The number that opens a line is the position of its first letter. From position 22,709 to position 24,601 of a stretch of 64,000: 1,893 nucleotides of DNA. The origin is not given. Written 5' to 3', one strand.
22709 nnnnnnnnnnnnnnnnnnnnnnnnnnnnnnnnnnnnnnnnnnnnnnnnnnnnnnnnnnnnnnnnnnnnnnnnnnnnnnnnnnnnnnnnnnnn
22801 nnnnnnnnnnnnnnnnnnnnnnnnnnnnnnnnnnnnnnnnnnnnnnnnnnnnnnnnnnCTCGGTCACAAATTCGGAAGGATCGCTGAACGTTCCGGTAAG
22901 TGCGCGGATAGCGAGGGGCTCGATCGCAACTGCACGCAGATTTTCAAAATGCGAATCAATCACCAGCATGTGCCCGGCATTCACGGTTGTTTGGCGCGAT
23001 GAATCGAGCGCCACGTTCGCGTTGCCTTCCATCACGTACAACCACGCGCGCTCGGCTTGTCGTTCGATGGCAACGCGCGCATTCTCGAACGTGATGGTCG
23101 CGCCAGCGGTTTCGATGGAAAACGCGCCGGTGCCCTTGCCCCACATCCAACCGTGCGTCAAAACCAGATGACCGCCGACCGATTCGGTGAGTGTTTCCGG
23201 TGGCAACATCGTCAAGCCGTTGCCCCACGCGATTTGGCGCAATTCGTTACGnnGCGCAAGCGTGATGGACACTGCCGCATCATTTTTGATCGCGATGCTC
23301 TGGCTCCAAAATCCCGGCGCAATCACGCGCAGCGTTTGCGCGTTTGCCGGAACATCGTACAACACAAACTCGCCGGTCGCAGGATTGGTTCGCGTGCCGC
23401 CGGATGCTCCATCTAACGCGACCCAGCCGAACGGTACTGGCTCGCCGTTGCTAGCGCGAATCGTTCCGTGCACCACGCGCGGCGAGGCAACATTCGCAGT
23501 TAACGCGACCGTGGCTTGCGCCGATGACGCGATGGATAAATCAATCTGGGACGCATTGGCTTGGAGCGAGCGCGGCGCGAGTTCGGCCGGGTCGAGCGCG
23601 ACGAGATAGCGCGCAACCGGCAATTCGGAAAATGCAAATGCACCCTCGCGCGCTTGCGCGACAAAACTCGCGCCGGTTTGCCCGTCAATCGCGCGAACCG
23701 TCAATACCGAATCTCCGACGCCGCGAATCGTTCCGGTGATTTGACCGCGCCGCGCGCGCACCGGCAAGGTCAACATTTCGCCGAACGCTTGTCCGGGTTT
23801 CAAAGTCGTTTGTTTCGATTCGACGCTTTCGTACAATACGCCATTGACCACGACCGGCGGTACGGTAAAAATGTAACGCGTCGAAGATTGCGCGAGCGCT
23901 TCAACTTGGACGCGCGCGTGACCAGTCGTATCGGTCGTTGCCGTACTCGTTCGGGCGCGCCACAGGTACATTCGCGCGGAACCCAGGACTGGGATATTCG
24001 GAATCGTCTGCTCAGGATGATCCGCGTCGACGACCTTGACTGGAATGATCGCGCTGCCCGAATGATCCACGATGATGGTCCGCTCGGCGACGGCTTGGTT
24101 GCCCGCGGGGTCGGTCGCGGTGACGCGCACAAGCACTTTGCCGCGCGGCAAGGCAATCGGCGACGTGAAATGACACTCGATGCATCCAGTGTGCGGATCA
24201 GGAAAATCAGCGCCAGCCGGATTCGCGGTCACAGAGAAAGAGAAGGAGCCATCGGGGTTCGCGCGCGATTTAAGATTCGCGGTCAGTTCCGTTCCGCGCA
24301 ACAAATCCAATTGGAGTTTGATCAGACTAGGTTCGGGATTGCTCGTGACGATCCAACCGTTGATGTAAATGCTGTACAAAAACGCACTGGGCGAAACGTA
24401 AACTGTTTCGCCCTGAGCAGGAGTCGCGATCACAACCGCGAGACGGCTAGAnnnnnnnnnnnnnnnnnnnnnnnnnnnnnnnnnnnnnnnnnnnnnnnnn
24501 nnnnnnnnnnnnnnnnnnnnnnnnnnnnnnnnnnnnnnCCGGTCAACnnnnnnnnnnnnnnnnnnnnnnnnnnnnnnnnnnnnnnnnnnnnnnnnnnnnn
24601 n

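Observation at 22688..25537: Duplicated two-gene module (multiheme lipoprotein + anchored CarboxypepD_reg-like monoheme protein) embedded in the dms array; second copy at 11418-14119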

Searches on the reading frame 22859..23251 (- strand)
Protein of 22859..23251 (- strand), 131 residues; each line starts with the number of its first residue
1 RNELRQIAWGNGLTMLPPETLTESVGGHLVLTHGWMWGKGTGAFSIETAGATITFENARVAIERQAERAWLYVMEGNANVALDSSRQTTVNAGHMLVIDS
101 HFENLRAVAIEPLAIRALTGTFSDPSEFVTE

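Call 61: search_protein_families(library=pfam, proteins=[window:22859-23251:-], max_evalue=10)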
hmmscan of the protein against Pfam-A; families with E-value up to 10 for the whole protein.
window:22859-23251:- (131 aa): 4 families
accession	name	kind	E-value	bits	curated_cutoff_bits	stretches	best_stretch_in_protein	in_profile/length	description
PF07883.17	Cupin_2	-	0.025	14.7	27.2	1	67-101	19-51/70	Cupin domain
PF19302.4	DUF5915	-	0.041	13.9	27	1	43-85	65-107/195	Domain of unknown function (DUF5915)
PF05899.18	Cupin_3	-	0.059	13.5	23.5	1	66-102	26-60/74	EutQ-like cupin domain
PF19007.6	DUF5736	-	0.19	11.4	27.4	1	55-108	145-198/240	Domain of unknown function (DUF5736)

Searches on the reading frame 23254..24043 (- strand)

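Call 61: search_protein_families(library=pfam, proteins=[window:23254-24043:-], max_evalue=10)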
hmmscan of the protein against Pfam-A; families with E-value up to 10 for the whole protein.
window:23254-24043:- (263 aa): 4 families
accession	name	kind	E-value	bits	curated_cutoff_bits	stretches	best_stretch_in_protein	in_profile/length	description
PF13620.12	CarboxypepD_reg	-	1.1e-09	38.9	32.3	2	191-254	2-69/82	Carboxypeptidase regulatory-like domain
PF13715.12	CarbopepD_reg_2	-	2e-06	28.1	32.2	1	191-257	1-69/88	CarboxypepD_reg-like domain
PF09430.16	EMC7_beta-sandw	-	0.0094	16.6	26.6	1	125-155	20-50/122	ER membrane protein complex subunit 7, beta-sandwich domain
PF08059.18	SEP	-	0.19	12.8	27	1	224-262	13-52/75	SEP domain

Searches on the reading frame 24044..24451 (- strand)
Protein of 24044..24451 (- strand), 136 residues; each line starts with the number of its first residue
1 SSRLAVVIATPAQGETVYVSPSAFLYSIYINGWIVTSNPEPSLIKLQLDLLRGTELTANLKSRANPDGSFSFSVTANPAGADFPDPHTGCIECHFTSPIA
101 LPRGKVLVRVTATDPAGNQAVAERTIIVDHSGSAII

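Call 61: search_protein_families(library=pfam, proteins=[window:24044-24451:-], max_evalue=10)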
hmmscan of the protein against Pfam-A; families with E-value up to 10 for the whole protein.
window:24044-24451:- (136 aa): 3 families
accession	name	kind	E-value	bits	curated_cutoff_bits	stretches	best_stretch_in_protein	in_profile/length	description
PF19077.6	Big_13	-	0.0012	19.7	27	1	94-129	65-101/102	Bacterial Ig-like domain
PF09136.16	Glucodextran_B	-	0.026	14.9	27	1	94-129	47-82/83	Glucodextranase, domain B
PF10989.13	DUF2808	-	0.055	13.9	25.3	1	50-81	99-132/146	Protein of unknown function (DUF2808)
